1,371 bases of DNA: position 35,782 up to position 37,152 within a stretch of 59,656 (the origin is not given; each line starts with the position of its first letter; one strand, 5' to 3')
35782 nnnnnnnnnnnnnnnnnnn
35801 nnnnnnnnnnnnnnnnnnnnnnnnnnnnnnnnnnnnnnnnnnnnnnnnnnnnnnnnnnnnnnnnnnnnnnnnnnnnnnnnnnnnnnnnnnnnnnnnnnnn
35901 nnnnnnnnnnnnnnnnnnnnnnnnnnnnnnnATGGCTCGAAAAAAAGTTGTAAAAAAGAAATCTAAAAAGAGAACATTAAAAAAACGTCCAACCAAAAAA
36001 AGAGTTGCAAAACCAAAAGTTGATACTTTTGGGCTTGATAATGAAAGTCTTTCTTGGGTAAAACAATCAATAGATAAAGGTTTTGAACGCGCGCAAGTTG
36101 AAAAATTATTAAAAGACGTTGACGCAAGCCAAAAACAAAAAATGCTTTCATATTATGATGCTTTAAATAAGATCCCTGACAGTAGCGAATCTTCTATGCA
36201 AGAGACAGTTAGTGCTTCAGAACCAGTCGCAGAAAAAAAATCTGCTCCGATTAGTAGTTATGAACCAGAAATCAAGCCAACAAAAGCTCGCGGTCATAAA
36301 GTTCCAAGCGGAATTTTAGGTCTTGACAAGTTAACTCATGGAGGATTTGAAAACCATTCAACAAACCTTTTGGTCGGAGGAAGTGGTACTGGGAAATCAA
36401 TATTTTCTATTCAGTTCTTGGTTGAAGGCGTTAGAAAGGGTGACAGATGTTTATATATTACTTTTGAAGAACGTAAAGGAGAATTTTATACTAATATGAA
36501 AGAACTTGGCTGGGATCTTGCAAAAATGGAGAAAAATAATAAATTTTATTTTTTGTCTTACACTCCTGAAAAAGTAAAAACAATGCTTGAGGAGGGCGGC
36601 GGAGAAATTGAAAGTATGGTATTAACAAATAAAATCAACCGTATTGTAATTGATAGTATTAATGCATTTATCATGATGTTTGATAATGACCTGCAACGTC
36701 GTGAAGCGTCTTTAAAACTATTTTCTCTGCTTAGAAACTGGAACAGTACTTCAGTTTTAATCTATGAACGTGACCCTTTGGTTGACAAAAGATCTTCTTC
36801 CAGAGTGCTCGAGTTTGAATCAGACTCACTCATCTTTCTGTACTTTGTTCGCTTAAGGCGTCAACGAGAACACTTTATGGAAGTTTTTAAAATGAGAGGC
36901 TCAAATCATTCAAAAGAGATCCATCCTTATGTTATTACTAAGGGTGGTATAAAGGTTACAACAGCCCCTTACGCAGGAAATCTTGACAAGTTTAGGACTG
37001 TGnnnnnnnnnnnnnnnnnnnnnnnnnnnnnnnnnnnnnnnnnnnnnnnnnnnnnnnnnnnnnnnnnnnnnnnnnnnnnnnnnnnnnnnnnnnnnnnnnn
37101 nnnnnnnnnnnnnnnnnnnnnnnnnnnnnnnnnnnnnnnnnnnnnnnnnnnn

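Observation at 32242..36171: A ~40-aa helical module shared by the TM/poly-KD protein C-terminus and the KaiC-like ATPase N-terminus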

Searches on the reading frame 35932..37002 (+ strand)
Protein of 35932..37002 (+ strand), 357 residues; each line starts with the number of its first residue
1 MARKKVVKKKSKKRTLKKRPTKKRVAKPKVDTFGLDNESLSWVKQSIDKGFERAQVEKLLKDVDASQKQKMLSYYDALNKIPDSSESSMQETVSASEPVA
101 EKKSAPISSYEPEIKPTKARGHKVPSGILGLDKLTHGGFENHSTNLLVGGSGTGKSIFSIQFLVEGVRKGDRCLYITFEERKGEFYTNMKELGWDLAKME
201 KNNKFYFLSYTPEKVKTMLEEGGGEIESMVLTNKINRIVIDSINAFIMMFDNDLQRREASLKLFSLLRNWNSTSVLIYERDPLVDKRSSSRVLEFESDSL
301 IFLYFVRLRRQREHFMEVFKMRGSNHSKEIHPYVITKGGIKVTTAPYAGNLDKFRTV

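Call 5: search_protein_families(library=pfam, proteins=[window:35932-37002:+], max_evalue=0.1)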
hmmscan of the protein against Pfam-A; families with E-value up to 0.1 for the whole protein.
window:35932-37002:+ (357 aa): 8 families
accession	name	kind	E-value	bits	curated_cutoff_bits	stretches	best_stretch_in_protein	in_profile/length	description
PF06745.19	ATPase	-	6.5e-55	186.5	26.6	1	124-344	1-228/231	KaiC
PF13481.12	AAA_25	-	0.00044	20.4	27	1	131-247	22-156/195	AAA domain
PF01695.23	IstB_IS21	-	0.006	16.5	24.1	1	141-179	90-129/238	IstB-like ATP binding protein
PF13479.12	AAA_24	-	0.0097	16.2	27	1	146-258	6-88/195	AAA domain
PF14417.12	MEDS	-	0.03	14.6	29.8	0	160-210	18-68/161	MEDS: MEthanogen/methylotroph, DcmR Sensory domain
PF12846.13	AAA_10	-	0.03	13.8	27.5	1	135-196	14-71/362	AAA-like domain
PF25223.1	DUF7841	-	0.036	14.8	25.2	0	195-253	24-86/114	Domain of unknown function (DUF7841)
PF04659.18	Arch_fla_DE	-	0.072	13.5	21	0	57-98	24-65/96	Archaeal flagella protein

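Call 10: find_homologous_proteins(query=window:35932-37002:+, max_evalue=0.00001)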
Query window:35932-37002:+ (357 aa): 325 proteins with E <= 0.00001 among 3761 candidates; the best 120 are listed.
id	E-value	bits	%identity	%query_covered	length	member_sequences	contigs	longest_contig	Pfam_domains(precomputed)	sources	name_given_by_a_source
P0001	1.2e-231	786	100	100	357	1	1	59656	PF06745.20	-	-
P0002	1.1e-119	418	69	68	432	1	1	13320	PF06745.20,PF05625.18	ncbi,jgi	-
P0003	5.3e-107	376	62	69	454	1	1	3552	PF06745.20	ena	-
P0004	1.7e-102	361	67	65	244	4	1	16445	PF06745.20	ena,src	-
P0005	1.6e-99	352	63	66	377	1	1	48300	PF06745.20,PF13481.13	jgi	jgi:circadian clock protein KaiC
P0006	1.6e-99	352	63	68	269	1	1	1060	PF06745.20,PF03796.22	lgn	-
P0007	1.7e-98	348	63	67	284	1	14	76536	PF06745.20,PF00154.28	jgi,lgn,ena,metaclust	jgi:circadian clock protein KaiC|metaclust:\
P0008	1.9e-98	348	61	73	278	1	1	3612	PF06745.20,PF13481.13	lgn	-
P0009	6.9e-98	346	62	66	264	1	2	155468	PF06745.20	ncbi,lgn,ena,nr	ncbi:hypothetical protein KAT36_02760 [Candidatus Pacearchaeota archaeon]|nr:hypothetical protein [C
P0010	1.1e-97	346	63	67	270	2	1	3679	PF06745.20,PF03796.22,PF13481.13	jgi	-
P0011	1.3e-97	345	64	66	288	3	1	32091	PF06745.20,PF13481.13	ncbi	-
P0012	1.6e-97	345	59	73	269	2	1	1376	PF06745.20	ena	-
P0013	1.7e-97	345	63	66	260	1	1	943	PF06745.20,PF13481.13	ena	-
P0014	1.0e-96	342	64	66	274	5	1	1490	PF06745.20,PF13481.13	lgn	-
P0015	1.2e-96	342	65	65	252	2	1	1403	PF06745.20,PF03796.22,PF13481.13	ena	-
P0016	2.4e-96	341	64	65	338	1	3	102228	PF06745.20,PF00154.28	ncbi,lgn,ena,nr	ncbi:hypothetical protein KAS08_02110 [Candidatus Pacearchaeota archaeon]|nr:hypothetical protein [C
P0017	3.1e-96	341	58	75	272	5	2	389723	PF06745.20,PF03796.22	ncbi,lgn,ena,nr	ncbi:hypothetical protein K8R30_01225 [archaeon]|nr:hypothetical protein [archaeon]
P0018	3.1e-96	341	60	73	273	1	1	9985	PF06745.20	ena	-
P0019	3.2e-96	341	63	66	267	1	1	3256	PF06745.20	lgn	-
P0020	4.2e-96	340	61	67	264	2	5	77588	PF06745.20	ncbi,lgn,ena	-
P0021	5.2e-96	340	61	68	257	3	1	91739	PF06745.20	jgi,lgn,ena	-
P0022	1.7e-95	338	64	66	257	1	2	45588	PF06745.20,PF05625.18,PF13481.13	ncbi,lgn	-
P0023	1.9e-95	338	65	66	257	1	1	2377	PF06745.20,PF03796.22,PF05625.18,PF13481.13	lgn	-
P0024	2.4e-95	338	65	65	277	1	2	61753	PF06745.20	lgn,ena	-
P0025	3.1e-95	337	64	65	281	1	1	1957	PF06745.20,PF13481.13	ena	-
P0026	3.9e-95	337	63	66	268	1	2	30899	PF06745.20,PF13481.13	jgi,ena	-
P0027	4.4e-95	337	64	66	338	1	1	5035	PF06745.20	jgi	jgi:circadian clock protein KaiC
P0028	5.2e-95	337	59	73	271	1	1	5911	PF06745.20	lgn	-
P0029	2.7e-94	334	64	65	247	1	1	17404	PF06745.20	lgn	-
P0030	2.9e-94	334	63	65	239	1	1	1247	PF06745.20,PF13481.13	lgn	-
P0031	3.2e-94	334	59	75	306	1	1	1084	PF06745.20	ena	-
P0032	5.3e-94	333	56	73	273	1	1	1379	PF06745.20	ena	-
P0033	7.4e-94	333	62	66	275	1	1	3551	PF06745.20,PF13481.13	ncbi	-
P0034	9.7e-94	333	61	66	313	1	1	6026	PF06745.20,PF13481.13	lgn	-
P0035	1.1e-93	332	61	68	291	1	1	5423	PF06745.20,PF13481.13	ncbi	-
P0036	1.2e-93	332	62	67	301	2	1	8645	PF06745.20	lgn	-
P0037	1.8e-93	332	61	66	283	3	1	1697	PF06745.20,PF00154.28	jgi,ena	-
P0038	2.8e-93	331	62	66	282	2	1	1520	PF06745.20,PF13481.13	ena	-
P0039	3.1e-93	331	62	67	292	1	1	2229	PF06745.20,PF00154.28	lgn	-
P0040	4.4e-93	330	60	67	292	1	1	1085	PF06745.20,PF00154.28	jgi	-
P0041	5.0e-93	330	62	65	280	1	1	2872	PF06745.20,PF05625.18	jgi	-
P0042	1.5e-92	329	59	72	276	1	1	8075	PF06745.20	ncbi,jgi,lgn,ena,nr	ncbi:MAG: hypothetical protein OEL87_02045 [Nanoarchaeota archaeon]|nr:hypothetical protein [Nanoarc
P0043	1.6e-92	329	63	64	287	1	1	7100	PF06745.20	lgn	-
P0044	1.8e-92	328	59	68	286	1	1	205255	PF06745.20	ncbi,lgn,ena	-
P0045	2.0e-92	328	62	64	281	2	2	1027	PF06745.20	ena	-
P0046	2.6e-92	328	63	65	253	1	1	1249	PF06745.20,PF13481.13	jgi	-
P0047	4.1e-92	327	57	69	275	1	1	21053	PF06745.20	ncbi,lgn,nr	ncbi:MAG: ATPase domain-containing protein [Nanoarchaeota archaeon]|nr:ATPase domain-containing prot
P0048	4.2e-92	327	61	66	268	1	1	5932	PF06745.20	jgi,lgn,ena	-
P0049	4.5e-92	327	64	64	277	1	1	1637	PF06745.20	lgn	-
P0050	4.2e-91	324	61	71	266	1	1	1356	PF06745.20,PF13481.13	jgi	-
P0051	7.8e-91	323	62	65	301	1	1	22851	PF06745.20,PF13481.13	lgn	-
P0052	1.8e-90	322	58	64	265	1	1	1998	PF06745.20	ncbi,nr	ncbi:hypothetical protein MEO93_28125 [Dolichospermum sp. ST_sed3]|nr:hypothetical protein [Dolichos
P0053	4.1e-90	321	59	67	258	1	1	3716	PF06745.20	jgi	-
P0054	6.7e-90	320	59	66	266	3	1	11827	PF06745.20,PF00154.28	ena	-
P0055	6.8e-90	320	60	64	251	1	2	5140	PF06745.20,PF13481.13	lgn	-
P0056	8.0e-90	320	60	64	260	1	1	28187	PF06745.20,PF13481.13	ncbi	-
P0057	9.1e-90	319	59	66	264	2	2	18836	PF06745.20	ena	-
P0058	8.0e-89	316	62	63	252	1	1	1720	PF06745.20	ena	-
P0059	9.4e-89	316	59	64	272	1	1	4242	PF06745.20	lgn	-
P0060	3.6e-88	314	58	64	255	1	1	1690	PF06745.20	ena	-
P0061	4.1e-88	314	60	68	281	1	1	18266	PF06745.20,PF13481.13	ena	-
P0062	1.5e-87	312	63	64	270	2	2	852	PF06745.20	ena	-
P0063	1.7e-87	312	60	64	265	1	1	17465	PF06745.20,PF13481.13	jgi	-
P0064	1.9e-87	312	58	65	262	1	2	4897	PF06745.20,PF13481.13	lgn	-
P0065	2.0e-87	312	57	67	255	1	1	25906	PF06745.20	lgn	-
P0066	2.5e-87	311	59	65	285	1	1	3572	PF06745.20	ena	-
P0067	3.1e-87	311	60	66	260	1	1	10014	PF06745.20,PF00154.28,PF13481.13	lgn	-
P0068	5.3e-87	310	58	64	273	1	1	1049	PF06745.20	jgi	jgi:circadian clock protein KaiC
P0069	8.1e-87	310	60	64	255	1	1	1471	PF06745.20,PF03796.22,PF13481.13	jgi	-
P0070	1.8e-86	309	57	69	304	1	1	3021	PF06745.20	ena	-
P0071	3.0e-86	308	57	65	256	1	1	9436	PF06745.20,PF13481.13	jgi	-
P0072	3.1e-86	308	59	64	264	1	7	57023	PF06745.20,PF13481.13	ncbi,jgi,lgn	-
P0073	4.1e-86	307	59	66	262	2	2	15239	PF06745.20,PF13481.13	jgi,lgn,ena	-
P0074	7.9e-86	307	60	65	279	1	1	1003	PF06745.20,PF13481.13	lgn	-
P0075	8.9e-86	306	55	66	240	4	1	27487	PF06745.20,PF13481.13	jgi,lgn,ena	-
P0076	1.3e-85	306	57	64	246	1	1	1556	PF06745.20,PF13481.13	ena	-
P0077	1.9e-85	305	55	71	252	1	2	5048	PF06745.20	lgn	-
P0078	2.7e-85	305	59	68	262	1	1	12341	PF06745.20,PF13481.13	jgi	jgi:circadian clock protein KaiC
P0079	3.1e-85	305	60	64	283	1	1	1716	PF06745.20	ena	-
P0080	4.2e-85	304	62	61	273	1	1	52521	PF06745.20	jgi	jgi:circadian clock protein KaiC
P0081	4.3e-85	304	60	64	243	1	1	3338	PF06745.20,PF13481.13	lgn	-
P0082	5.2e-85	304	60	65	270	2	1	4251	PF06745.20,PF23442.2,PF08423.18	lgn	-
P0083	5.3e-85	304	59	64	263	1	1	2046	PF06745.20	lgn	-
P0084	6.4e-85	304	54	70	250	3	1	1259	PF06745.20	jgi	jgi:circadian clock protein KaiC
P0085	9.0e-85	303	59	66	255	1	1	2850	PF06745.20,PF00154.28,PF13481.13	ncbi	-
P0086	9.1e-85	303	60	65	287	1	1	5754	PF06745.20,PF13481.13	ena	-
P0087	1.1e-84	303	60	63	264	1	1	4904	PF06745.20,PF13481.13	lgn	-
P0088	1.2e-84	303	58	67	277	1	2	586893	PF06745.20,PF13481.13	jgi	jgi:circadian clock protein KaiC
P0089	1.3e-84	303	57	66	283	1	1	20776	PF06745.20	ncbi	-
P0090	1.3e-84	303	58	64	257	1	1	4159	PF06745.20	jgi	-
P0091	1.8e-84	302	56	64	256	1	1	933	PF06745.20,PF03796.22,PF13481.13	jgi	jgi:circadian clock protein KaiC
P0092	1.9e-84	302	61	64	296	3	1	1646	PF06745.20,PF13481.13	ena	-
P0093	2.1e-84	302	57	64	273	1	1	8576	PF06745.20,PF00154.28,PF13481.13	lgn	-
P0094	2.1e-84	302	58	64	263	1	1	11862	PF06745.20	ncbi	-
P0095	2.4e-84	302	55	67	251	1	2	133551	PF06745.20,PF13481.13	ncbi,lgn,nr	ncbi:MAG: ATPase domain-containing protein [Candidatus Nanoarchaeia archaeon]|nr:ATPase domain-conta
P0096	2.5e-84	302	58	64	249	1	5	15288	PF06745.20,PF03796.22,PF05625.18,PF13481.13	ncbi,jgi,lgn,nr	ncbi:hypothetical protein FJZ19_04930 [Candidatus Pacearchaeota archaeon]|nr:hypothetical protein [C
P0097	2.7e-84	301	57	66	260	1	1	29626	PF06745.20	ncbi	-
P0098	3.0e-84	301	57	66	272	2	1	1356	PF06745.20,PF13481.13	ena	-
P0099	4.1e-84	301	57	66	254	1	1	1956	PF06745.20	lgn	-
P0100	4.4e-84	301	55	65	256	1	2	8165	PF06745.20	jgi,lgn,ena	-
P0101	6.0e-84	300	56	71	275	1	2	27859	PF06745.20,PF05625.18,PF13481.13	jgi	-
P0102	7.0e-84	300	58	64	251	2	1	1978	PF06745.20,PF13479.13,PF13481.13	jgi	-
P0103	9.5e-84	300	57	64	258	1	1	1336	PF06745.20,PF13481.13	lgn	-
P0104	9.6e-84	300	57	64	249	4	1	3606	PF06745.20,PF23442.2,PF13481.13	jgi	-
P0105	1.1e-83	300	58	64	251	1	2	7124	PF06745.20,PF13481.13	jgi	jgi:circadian clock protein KaiC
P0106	1.1e-83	299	55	64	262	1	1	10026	PF06745.20,PF08423.18,PF13481.13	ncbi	ncbi:MAG: RAD55 family ATPase [Candidatus Nanoarchaeia archaeon]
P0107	1.2e-83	299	58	64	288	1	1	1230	PF06745.20,PF13481.13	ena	-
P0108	1.5e-83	299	55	65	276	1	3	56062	PF06745.20,PF13481.13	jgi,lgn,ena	-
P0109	1.7e-83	299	58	65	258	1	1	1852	PF06745.20,PF13481.13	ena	-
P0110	1.7e-83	299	59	63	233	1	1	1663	PF06745.20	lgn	-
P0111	1.8e-83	299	57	66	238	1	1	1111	PF06745.20,PF05625.18,PF23442.2,PF13481.13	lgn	-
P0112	3.0e-83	298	58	64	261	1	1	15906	PF06745.20,PF13481.13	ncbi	-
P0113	4.4e-83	298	57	64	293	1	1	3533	PF06745.20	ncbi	-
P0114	4.4e-83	297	58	64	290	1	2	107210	PF06745.20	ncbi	-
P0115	5.3e-83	297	57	64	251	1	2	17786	PF06745.20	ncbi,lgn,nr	ncbi:MAG: ATPase domain-containing protein [Nanoarchaeota archaeon]|nr:ATPase domain-containing prot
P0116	6.1e-83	297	52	70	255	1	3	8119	PF06745.20,PF13481.13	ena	-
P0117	6.2e-83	297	58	65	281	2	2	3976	PF06745.20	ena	-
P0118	7.7e-83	297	60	62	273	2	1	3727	PF06745.20,PF03796.22,PF05625.18,PF13481.13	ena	-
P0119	1.2e-82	296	57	64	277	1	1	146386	PF06745.20,PF00154.28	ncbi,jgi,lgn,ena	ncbi:MAG: ATPase domain-containing protein [Candidatus Pacearchaeota archaeon]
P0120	1.5e-82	296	56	66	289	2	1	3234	PF06745.20,PF13481.13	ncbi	-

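Call 12: find_encoding_contigs(protein=P0002, flank=10000, max_places=4)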
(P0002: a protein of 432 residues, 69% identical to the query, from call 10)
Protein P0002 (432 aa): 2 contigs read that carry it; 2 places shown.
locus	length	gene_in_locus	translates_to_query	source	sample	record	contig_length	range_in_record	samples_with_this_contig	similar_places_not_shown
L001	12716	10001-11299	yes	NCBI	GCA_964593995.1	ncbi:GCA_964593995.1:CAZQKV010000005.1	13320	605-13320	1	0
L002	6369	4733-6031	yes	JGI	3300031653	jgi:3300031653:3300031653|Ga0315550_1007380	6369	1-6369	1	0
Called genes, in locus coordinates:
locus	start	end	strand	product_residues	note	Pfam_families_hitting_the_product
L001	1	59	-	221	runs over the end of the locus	?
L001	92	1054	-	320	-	-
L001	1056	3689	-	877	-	-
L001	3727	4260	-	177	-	-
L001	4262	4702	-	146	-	-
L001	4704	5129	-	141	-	-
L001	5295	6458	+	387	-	-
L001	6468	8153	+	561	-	PF00437:T2SSE, PF23989:PilB3_C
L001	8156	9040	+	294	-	PF00482:T2SSF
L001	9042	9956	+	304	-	PF00482:T2SSF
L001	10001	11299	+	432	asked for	PF05625:PAXNEB (faint), PF06745:ATPase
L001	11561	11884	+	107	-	-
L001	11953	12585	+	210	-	PF01909:NTP_transf_2, PF18765:Polbeta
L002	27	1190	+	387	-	-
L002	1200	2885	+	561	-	PF00437:T2SSE, PF23989:PilB3_C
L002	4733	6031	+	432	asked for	PF05625:PAXNEB (faint), PF06745:ATPase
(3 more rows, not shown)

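Call 13: find_encoding_contigs(protein=P0003, flank=10000, max_places=4)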
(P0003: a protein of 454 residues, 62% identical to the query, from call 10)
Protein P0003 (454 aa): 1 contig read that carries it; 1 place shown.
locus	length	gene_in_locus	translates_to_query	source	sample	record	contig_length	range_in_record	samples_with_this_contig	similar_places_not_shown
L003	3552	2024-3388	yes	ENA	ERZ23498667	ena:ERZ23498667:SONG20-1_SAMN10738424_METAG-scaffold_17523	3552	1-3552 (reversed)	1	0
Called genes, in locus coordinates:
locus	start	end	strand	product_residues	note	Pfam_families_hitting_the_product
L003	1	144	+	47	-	?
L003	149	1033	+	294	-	PF00482:T2SSF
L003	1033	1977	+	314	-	PF00482:T2SSF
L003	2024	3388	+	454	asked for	PF06745:ATPase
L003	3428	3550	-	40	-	?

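Call 23: search_protein_families(library=ncbifam, proteins=[window:35932-37002:+, P0002], max_evalue=0.01)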
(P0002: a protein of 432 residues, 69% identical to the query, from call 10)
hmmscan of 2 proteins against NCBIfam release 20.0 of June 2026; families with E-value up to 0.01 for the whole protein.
window:35932-37002:+ (357 aa): 13 families
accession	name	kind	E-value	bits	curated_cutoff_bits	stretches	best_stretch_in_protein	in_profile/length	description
TIGR03880.1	KaiC_arch_3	hypoth_equivalog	1.3e-46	159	249.45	1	127-343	1-218/224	KaiC domain-containing protein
NF006799.0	PRK09302.1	equivalog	1.3e-41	142.8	408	1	122-342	11-238/515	circadian clock protein KaiC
TIGR02655.1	circ_KaiC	equivalog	2.8e-29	102.1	546.25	1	123-342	2-228/484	circadian clock protein KaiC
TIGR03877.1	thermo_KaiC_1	hypoth_equivalog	2.8e-26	92.5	307.25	1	123-344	3-234/238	KaiC domain-containing protein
TIGR03881.1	KaiC_arch_4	hypoth_equivalog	2.6e-23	82.9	247.8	1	123-338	2-223/231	KaiC domain-containing protein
NF052589.1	ArlH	equivalog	3.1e-14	53.2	215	1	132-344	10-225/229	archaellum protein ArlH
TIGR03878.1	thermo_KaiC_2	hypoth_equivalog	6.3e-12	45.3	232.2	1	136-279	30-174/259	KaiC domain-containing protein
NF004723.0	PRK06067.1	subfamily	2.5e-10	40.3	194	1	124-328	16-219/243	flagellar accessory protein FlaH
NF006320.0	PRK08533.1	equivalog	1.3e-05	24.9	215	1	131-321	13-201/230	flagellar accessory protein FlaH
TIGR00416.1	sms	equivalog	3.6e-05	22.7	403.05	1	88-246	45-182/454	DNA repair protein RadA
NF004629.0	PRK05973.1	equivalog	0.00016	20.7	156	1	146-202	67-124/237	DNA helicase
TIGR02237.1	recomb_radB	equivalog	0.002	18.1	172.4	1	131-248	1-111/210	DNA repair and recombination protein RadB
NF003301.0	PRK04301.1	equivalog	0.0082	15.3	259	0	78-245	40-208/316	DNA repair and recombination protein RadA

P0002 (432 aa): 20 families
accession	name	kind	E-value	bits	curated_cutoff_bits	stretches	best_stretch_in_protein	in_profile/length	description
NF006799.0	PRK09302.1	equivalog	1.2e-44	152.8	408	1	197-417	11-238/515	circadian clock protein KaiC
TIGR03880.1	KaiC_arch_3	hypoth_equivalog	7.8e-41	140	249.45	1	202-416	1-216/224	KaiC domain-containing protein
TIGR02655.1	circ_KaiC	equivalog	4.9e-30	104.6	546.25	1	198-417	2-228/484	circadian clock protein KaiC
TIGR03877.1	thermo_KaiC_1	hypoth_equivalog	6.6e-26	91.3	307.25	1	198-418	3-233/238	KaiC domain-containing protein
TIGR03881.1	KaiC_arch_4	hypoth_equivalog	1.1e-24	87.5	247.8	1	198-413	2-223/231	KaiC domain-containing protein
NF052589.1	ArlH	equivalog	7.4e-13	48.7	215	1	205-410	8-215/229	archaellum protein ArlH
NF004723.0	PRK06067.1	subfamily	2.5e-12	46.9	194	1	197-408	14-225/243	flagellar accessory protein FlaH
TIGR00416.1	sms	equivalog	3.4e-09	36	403.05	1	157-263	36-140/454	DNA repair protein RadA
TIGR03878.1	thermo_KaiC_2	hypoth_equivalog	8.8e-08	31.8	232.2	1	212-353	31-173/259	KaiC domain-containing protein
NF006320.0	PRK08533.1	equivalog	2.4e-07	30.6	215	1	205-358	12-165/230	flagellar accessory protein FlaH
NF006861.0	PRK09361.1-1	equivalog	3.3e-05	23.5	278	1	198-255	4-61/235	DNA repair and recombination protein RadB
TIGR03600.1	phage_DnaB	exception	4.8e-05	22.5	498.65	1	149-266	127-244/421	phage replicative helicase, DnaB family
TIGR02236.1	recomb_radA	equivalog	6.8e-05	22.4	361.15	1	161-237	38-116/311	DNA repair and recombination protein RadA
NF003301.0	PRK04301.1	equivalog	7.6e-05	22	259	1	167-239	49-123/316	DNA repair and recombination protein RadA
TIGR02237.1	recomb_radB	equivalog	0.00017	21.6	172.4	1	206-254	1-49/210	DNA repair and recombination protein RadB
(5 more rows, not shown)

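Call 34: find_encoding_contigs(protein=P0004, flank=8000, max_places=1)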
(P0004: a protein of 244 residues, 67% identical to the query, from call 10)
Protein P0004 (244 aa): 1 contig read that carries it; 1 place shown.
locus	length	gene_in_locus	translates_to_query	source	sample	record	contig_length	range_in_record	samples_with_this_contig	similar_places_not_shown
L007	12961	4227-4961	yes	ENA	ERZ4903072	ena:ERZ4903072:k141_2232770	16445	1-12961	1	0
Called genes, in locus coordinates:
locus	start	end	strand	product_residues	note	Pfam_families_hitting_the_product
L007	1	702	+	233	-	?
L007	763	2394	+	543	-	PF00437:T2SSE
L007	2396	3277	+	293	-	PF00482:T2SSF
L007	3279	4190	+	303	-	PF00482:T2SSF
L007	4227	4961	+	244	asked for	PF06745:ATPase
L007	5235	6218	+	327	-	PF00303:Thymidylat_synt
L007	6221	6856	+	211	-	PF00293:NUDIX (weak)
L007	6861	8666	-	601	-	PF00085:Thioredoxin (weak), PF14890:Intein_splicing, PF00085:Thioredoxin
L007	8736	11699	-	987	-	PF00317:Ribonuc_red_lgN, PF02867:Ribonuc_red_lgC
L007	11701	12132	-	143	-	PF22811:Zn_ribbon_NrdR, PF03477:ATP-cone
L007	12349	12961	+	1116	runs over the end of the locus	PF02463:SMC_N, PF13476:AAA_23, PF14890:Intein_splicing, PF02463:SMC_N, PF13304:AAA_21 (weak)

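Call 35: find_encoding_contigs(protein=P0005, flank=8000, max_places=1)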
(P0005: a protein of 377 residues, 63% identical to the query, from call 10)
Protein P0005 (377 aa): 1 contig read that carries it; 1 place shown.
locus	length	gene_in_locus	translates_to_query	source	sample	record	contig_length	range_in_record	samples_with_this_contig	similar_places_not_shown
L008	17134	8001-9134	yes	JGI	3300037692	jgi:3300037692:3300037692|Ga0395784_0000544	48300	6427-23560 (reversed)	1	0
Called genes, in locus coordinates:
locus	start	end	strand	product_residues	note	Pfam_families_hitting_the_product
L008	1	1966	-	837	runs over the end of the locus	PF00092:VWA, PF13519:VWA_2 (faint)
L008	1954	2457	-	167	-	-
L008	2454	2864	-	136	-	-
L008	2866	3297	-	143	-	-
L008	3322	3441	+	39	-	-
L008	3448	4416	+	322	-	-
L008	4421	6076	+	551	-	PF00437:T2SSE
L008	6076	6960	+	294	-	PF00482:T2SSF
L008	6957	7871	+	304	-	PF00482:T2SSF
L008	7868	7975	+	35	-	-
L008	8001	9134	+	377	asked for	PF13481:AAA_25 (weak), PF06745:ATPase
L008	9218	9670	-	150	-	-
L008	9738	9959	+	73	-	PF03911:Sec61_beta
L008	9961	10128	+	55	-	-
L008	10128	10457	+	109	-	PF01849:NAC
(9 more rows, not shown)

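Call 36: find_encoding_contigs(protein=P0007, flank=8000, max_places=1)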
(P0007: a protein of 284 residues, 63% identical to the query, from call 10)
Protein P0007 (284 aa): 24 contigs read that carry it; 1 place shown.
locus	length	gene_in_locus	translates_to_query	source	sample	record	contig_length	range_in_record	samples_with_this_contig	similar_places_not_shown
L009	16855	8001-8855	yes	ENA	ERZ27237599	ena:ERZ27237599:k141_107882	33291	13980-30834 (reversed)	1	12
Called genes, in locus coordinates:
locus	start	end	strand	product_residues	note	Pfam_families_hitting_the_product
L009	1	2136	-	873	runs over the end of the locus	PF00092:VWA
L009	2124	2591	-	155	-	-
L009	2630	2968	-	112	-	-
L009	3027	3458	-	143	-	-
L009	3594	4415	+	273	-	-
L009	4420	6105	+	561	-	PF00437:T2SSE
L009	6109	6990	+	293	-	PF00482:T2SSF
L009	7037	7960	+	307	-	PF00482:T2SSF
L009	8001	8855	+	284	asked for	PF00154:RecA_N (weak), PF06745:ATPase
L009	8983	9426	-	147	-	-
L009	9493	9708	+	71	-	PF03911:Sec61_beta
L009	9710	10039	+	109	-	PF01849:NAC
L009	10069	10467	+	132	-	-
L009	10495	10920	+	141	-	-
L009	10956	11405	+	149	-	-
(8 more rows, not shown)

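Call 37: find_encoding_contigs(protein=P0016, flank=8000, max_places=1)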
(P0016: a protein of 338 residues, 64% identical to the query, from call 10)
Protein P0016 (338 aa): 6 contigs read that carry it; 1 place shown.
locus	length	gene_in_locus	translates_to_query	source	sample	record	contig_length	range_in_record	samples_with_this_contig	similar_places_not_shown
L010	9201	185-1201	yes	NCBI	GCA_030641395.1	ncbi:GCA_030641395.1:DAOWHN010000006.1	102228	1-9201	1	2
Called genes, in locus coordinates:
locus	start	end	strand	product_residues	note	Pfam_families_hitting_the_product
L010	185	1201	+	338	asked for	PF00154:RecA_N (faint), PF06745:ATPase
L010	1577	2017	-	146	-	-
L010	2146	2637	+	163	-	PF06514:PsbU (faint), PF12836:HHH_3, PF00633:HHH (faint)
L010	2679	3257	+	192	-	PF27325:MJ0538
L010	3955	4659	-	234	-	-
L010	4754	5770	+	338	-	PF01594:AI-2E_transport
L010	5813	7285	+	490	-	PF02885:Glycos_trans_3N, PF00591:Glycos_transf_3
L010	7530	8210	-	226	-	PF00160:Pro_isomerase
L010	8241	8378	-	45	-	-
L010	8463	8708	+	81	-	-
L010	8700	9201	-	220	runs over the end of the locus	PF20582:UPF0758_N, PF04002:RadC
